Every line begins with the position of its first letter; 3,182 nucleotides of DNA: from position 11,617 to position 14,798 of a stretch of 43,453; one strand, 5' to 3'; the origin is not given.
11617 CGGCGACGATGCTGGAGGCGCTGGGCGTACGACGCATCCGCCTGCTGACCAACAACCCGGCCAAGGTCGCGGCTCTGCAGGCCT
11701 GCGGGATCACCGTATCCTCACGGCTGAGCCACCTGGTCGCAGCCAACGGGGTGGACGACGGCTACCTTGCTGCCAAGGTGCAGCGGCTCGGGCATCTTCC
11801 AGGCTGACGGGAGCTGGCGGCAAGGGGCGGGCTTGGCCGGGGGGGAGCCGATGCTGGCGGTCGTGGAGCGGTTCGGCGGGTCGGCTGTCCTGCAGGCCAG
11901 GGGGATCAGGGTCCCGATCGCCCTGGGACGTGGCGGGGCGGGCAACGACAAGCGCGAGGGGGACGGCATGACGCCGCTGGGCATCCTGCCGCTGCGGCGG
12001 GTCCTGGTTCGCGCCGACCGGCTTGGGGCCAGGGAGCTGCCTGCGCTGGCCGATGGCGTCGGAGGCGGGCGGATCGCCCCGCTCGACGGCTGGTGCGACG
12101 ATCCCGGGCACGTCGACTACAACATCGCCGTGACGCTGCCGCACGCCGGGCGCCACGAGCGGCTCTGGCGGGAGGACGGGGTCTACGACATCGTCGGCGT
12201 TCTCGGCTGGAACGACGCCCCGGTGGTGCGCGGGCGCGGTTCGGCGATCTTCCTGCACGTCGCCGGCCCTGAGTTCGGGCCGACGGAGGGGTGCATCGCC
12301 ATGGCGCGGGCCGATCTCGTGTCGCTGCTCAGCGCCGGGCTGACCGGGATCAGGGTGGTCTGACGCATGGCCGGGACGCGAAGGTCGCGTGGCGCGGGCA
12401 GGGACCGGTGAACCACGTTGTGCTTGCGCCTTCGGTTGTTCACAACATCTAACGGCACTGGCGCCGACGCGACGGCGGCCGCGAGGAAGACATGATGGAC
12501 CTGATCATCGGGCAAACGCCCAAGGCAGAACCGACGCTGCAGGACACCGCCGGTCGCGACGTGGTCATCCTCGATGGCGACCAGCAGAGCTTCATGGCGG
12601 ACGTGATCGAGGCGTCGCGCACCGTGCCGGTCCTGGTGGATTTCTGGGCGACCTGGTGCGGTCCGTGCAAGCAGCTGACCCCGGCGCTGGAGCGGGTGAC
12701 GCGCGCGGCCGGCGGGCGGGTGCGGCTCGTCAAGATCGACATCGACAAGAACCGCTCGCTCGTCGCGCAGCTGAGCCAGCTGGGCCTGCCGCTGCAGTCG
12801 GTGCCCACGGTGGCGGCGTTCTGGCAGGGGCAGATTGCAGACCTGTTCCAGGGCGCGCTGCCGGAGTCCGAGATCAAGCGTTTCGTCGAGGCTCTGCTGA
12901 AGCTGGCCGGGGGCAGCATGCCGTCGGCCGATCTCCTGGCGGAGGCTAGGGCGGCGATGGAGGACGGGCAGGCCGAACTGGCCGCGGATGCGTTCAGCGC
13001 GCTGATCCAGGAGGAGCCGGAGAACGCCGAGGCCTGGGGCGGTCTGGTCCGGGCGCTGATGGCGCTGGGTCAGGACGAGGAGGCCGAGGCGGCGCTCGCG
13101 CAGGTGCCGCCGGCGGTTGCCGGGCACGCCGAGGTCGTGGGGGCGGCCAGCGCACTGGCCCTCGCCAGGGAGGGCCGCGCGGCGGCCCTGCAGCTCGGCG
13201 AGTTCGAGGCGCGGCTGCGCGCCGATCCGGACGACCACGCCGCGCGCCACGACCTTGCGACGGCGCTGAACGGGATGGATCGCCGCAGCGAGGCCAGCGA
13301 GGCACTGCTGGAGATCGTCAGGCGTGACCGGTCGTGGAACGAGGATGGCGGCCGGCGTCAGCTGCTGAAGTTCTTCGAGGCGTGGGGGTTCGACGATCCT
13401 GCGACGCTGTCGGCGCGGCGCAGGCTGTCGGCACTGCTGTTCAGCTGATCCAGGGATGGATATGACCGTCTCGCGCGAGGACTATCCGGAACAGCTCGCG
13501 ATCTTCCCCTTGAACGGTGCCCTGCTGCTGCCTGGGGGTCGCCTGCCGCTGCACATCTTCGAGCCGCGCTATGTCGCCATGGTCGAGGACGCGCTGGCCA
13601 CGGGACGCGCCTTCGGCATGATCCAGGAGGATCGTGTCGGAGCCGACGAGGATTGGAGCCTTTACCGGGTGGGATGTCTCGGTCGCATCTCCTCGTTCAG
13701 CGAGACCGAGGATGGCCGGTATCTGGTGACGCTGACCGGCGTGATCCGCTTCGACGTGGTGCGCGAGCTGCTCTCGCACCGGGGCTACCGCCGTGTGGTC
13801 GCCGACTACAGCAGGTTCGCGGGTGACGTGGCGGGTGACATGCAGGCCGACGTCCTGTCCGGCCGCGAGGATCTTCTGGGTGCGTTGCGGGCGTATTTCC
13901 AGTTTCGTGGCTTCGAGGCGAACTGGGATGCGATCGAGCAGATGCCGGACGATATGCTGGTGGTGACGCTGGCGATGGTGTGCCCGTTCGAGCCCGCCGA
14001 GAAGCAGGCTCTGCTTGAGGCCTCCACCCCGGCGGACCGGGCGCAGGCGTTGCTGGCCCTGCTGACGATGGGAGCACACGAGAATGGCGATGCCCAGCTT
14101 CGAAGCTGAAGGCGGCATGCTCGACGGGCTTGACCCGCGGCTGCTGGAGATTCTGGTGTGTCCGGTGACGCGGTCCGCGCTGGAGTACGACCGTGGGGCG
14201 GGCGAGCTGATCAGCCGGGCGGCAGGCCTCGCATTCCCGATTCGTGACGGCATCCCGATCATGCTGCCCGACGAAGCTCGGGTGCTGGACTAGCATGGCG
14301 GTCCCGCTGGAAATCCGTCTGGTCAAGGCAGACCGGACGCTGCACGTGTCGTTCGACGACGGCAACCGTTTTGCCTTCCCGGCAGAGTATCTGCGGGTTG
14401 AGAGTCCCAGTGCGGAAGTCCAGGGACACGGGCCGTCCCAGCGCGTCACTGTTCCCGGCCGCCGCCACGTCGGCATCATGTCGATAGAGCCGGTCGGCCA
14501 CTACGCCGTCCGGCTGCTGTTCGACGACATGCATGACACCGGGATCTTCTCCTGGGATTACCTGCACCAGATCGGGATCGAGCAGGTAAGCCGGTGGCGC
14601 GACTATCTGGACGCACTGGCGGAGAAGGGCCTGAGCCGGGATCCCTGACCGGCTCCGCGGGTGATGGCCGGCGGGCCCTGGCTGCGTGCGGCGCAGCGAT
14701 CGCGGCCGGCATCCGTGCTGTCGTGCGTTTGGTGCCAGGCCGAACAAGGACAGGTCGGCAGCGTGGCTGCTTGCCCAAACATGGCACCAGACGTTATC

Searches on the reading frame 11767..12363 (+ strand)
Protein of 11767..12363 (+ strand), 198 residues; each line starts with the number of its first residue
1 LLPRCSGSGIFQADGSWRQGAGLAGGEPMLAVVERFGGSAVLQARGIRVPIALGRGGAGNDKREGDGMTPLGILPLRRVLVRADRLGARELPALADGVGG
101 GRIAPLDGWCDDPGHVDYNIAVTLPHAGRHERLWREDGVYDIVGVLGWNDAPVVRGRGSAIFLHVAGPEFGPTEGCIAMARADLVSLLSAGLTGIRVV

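Call 89: search_protein_families(library=pfam, proteins=[window:11767-12363:+], max_evalue=0.00001)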
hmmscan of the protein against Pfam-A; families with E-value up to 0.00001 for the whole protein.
window:11767-12363:+ (198 aa): 1 family
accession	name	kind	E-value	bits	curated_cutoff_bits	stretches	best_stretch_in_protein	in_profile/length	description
PF03734.19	YkuD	-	2.4e-07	31.8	23.4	1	49-190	26-137/146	L,D-transpeptidase catalytic domain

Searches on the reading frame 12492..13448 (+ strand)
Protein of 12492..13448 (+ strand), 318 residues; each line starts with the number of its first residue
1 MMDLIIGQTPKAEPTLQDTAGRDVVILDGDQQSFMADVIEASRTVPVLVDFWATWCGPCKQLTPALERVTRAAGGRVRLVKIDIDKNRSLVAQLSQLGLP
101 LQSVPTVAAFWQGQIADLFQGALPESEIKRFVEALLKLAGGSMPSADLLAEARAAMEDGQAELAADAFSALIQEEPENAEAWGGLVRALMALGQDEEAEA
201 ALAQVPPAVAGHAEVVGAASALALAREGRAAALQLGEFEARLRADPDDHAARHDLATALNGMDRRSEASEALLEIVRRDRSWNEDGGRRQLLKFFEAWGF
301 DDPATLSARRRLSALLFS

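Call 89: search_protein_families(library=pfam, proteins=[window:12492-13448:+], max_evalue=0.00001)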
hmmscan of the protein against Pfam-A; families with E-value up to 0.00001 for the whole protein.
window:12492-13448:+ (318 aa): 4 families
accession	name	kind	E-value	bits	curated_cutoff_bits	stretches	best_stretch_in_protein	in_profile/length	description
PF14561.12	TPR_20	-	8.1e-27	93.8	25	1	230-317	3-90/90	Tetratricopeptide repeat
PF00085.26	Thioredoxin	-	8.5e-20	71.1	23.5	1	31-133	7-102/103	Thioredoxin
PF14559.12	TPR_19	-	9.5e-16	58.3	25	1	155-219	1-65/68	Tetratricopeptide repeat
PF13432.12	TPR_16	-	2e-06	28.6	32.7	1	149-208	1-60/65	Tetratricopeptide repeat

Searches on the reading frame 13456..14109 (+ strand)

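Call 89: search_protein_families(library=pfam, proteins=[window:13456-14109:+], max_evalue=0.00001)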
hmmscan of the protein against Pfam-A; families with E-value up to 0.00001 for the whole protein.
window:13456-14109:+ (217 aa): 1 family
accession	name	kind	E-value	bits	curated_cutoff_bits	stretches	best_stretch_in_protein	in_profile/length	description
PF02190.22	LON_substr_bdg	-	9e-27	94.7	28.7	1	14-204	2-199/200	ATP-dependent protease La (LON) substrate-binding domain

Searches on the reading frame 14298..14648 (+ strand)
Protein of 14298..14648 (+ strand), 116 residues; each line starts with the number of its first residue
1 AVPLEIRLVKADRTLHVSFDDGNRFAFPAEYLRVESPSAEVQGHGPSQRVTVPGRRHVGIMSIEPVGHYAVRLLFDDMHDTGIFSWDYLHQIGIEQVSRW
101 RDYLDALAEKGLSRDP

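Call 70: search_protein_families(library=ncbifam, proteins=[window:14298-14648:+], max_evalue=0.001)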
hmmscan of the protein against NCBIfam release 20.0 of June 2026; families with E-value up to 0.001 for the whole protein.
window:14298-14648:+ (116 aa): 0 families

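Call 89: search_protein_families(library=pfam, proteins=[window:14298-14648:+], max_evalue=0.00001)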
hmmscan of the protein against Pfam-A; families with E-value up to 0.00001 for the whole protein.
window:14298-14648:+ (116 aa): 1 family
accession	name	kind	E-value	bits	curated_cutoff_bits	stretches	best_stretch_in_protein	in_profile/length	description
PF06155.17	GBBH-like_N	-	3.1e-29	102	22.8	1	6-90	1-85/85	Gamma-butyrobetaine hydroxylase-like, N-terminal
